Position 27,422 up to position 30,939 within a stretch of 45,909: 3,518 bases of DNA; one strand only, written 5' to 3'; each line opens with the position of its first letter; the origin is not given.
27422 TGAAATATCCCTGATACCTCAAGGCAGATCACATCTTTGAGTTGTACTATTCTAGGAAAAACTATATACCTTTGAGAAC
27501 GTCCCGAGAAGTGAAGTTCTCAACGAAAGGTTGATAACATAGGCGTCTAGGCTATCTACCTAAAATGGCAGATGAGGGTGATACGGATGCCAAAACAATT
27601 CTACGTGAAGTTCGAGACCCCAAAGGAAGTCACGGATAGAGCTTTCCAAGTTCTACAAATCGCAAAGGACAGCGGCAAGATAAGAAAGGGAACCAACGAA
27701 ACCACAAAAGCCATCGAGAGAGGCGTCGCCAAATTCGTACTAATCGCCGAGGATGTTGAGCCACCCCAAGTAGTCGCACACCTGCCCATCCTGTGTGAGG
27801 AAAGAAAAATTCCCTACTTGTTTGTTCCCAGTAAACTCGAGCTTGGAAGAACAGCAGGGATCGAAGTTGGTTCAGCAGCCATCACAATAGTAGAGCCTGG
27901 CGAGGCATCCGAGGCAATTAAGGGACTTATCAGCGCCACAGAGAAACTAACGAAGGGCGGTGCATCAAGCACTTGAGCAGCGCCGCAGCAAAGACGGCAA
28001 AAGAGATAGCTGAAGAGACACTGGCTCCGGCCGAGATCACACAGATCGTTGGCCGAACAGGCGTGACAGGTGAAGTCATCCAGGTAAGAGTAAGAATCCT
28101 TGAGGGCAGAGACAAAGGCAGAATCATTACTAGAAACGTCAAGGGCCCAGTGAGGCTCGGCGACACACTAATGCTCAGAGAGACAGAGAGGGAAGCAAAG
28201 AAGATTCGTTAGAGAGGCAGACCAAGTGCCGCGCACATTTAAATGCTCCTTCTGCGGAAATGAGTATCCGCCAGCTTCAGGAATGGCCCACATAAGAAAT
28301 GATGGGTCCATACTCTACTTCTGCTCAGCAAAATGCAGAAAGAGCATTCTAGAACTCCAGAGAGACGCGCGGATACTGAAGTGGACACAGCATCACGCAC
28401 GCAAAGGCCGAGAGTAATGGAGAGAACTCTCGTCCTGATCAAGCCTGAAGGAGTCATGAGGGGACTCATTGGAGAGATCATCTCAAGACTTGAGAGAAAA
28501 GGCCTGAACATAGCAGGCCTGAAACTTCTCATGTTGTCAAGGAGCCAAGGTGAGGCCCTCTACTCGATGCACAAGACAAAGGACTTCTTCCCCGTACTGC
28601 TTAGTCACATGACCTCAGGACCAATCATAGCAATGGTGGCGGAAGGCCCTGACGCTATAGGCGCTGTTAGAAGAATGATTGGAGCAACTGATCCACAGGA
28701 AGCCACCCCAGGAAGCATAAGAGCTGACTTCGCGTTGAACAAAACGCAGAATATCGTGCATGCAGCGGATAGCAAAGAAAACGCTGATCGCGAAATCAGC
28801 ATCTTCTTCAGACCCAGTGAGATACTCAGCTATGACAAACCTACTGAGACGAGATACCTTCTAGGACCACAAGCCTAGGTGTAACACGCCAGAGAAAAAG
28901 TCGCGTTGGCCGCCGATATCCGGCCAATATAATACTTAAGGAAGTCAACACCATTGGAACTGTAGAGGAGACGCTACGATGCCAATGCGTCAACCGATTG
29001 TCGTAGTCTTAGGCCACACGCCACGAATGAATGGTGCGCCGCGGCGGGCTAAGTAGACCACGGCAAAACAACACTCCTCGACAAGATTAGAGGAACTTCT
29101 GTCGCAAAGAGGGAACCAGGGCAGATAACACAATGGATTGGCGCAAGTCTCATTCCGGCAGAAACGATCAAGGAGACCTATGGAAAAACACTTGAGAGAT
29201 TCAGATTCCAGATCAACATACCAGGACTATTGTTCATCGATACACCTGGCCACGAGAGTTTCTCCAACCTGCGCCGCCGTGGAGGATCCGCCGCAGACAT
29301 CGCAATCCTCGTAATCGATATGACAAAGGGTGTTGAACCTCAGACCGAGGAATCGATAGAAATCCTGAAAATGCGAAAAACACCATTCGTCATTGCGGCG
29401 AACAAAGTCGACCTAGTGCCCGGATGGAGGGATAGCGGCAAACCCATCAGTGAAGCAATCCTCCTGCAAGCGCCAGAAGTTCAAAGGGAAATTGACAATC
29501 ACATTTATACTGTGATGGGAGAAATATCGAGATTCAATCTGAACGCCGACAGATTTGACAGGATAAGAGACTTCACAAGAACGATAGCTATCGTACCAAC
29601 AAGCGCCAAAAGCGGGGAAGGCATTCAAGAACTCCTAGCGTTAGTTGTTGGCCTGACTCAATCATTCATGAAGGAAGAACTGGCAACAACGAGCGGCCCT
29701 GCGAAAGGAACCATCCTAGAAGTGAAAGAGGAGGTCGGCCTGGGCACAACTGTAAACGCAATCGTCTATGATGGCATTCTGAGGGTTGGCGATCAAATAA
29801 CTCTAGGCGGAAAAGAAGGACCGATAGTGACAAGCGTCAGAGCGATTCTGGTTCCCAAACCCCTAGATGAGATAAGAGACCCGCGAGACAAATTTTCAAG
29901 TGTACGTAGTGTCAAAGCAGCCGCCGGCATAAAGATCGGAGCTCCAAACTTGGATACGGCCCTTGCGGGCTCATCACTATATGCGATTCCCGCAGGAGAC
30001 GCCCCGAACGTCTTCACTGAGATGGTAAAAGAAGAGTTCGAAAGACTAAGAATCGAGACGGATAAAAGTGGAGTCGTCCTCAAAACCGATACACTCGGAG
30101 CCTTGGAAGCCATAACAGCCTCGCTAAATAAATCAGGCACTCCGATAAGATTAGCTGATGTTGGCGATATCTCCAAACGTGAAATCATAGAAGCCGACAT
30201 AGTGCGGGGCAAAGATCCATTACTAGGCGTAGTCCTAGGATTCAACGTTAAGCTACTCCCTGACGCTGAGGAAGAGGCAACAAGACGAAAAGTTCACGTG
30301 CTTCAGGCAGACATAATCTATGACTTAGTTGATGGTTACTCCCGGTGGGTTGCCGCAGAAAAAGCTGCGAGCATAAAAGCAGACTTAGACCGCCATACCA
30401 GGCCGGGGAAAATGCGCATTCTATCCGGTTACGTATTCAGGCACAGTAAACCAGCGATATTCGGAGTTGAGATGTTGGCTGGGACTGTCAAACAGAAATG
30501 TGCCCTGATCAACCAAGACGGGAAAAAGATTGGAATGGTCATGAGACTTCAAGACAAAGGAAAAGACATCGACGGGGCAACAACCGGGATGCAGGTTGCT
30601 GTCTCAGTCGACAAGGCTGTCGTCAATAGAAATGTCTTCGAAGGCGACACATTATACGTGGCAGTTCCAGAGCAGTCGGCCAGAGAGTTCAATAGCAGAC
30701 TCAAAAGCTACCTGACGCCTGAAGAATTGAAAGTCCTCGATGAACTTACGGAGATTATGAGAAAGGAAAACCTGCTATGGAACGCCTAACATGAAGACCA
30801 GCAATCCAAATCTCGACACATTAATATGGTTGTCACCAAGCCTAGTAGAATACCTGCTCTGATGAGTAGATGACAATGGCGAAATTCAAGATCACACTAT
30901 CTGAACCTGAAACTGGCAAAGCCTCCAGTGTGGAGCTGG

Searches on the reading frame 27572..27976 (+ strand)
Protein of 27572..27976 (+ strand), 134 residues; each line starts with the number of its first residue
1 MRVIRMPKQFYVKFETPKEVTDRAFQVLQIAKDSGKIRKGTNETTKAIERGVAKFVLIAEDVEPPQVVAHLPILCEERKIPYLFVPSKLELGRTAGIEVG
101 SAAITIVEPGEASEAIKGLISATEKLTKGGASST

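Call 28: search_protein_families(library=pfam, max_evalue=1e-8, proteins=[window:27572-27976:+])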
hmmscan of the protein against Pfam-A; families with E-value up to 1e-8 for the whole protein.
window:27572-27976:+ (134 aa): 1 family
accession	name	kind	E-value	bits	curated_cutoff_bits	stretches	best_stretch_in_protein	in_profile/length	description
PF01248.31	Ribosomal_L7Ae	-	6.1e-29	100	22.1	1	24-115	3-94/95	Ribosomal protein L7Ae/L30e/S12e/Gadd45 family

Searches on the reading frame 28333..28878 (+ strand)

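Call 28: search_protein_families(library=pfam, max_evalue=1e-8, proteins=[window:28333-28878:+])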
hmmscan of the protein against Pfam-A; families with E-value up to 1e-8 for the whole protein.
window:28333-28878:+ (181 aa): 1 family
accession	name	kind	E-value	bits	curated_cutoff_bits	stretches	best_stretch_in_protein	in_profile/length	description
PF00334.24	NDK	-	9.9e-53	178.1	27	1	30-164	1-135/135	Nucleoside diphosphate kinase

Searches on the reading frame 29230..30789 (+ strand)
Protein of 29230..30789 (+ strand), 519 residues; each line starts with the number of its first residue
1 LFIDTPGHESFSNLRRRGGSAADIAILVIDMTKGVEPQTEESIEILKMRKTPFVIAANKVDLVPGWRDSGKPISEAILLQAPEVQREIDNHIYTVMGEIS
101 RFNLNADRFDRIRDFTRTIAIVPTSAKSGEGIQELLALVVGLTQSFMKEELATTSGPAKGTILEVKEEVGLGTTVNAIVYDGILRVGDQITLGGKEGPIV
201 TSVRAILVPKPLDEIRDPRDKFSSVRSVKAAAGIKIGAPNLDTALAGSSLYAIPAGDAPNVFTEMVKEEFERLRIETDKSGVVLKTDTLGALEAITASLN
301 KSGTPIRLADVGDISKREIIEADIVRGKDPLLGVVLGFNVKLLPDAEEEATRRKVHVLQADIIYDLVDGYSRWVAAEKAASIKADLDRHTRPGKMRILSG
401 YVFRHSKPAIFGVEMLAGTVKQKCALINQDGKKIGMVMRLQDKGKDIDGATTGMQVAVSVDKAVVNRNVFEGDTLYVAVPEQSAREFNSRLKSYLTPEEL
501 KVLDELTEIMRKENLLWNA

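Call 28: search_protein_families(library=pfam, max_evalue=1e-8, proteins=[window:29230-30789:+])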
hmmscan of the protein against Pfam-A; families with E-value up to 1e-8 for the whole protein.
window:29230-30789:+ (519 aa): 3 families
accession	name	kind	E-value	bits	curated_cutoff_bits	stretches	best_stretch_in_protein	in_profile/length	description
PF14578.12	GTP_EFTU_D4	-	1.7e-27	95.5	23.8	1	391-476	1-86/86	Elongation factor Tu domain 4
PF00009.33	GTP_EFTU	-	1.1e-24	87.5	26.5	1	2-144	73-187/188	Elongation factor Tu GTP binding domain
PF11987.13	IF-2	-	9.5e-18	64.7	27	1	266-369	12-115/117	Translation-initiation factor 2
